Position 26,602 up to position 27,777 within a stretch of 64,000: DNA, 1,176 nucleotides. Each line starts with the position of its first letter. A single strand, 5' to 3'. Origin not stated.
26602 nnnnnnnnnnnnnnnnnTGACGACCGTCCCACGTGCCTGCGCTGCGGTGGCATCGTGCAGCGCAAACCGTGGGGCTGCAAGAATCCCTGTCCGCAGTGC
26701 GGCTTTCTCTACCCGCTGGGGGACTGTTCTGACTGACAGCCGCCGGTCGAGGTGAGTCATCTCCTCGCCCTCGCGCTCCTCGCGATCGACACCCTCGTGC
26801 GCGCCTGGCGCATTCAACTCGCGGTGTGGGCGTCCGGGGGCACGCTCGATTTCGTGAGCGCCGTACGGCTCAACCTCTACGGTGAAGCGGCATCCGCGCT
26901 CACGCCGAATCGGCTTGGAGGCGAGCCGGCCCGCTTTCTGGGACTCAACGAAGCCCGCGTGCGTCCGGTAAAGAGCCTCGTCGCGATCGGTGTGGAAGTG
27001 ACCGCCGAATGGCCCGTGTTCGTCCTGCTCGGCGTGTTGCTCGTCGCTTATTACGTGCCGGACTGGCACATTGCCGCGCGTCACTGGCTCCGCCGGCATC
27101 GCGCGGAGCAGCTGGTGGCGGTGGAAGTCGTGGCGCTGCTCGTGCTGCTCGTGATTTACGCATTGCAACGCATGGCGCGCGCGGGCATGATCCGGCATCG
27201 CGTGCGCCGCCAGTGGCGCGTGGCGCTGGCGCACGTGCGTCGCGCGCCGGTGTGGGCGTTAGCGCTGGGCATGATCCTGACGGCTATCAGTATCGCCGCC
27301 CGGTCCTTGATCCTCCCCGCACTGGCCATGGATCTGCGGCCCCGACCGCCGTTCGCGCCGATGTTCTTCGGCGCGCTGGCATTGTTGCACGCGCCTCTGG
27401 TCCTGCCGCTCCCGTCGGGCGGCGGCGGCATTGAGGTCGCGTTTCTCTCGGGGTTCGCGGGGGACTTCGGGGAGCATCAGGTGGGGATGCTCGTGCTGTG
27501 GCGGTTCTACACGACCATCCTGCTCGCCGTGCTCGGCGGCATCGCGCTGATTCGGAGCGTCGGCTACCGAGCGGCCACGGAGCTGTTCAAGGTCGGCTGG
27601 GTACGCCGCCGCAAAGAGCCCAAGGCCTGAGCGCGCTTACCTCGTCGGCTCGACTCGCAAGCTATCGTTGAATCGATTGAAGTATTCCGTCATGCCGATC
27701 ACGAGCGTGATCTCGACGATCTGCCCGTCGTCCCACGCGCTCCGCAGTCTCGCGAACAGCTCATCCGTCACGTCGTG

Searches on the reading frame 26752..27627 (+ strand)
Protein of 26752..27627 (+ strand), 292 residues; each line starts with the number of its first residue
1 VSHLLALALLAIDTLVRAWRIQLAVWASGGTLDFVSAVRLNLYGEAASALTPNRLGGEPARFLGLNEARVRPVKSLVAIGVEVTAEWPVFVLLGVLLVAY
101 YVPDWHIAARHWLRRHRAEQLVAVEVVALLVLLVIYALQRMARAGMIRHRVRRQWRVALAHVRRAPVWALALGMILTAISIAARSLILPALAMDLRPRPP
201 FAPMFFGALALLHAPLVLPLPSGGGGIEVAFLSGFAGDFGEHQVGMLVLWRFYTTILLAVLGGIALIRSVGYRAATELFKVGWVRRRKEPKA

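Call 67: search_protein_families(library=pfam, proteins=[window:26752-27627:+], max_evalue=0.0001)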
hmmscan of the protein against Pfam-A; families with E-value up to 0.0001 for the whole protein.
window:26752-27627:+ (292 aa): 1 family
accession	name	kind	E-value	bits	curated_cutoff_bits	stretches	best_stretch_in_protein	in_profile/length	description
PF03706.18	LPG_synthase_TM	-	1.1e-20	74.7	33.4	1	4-262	37-302/302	Lysylphosphatidylglycerol synthase TM region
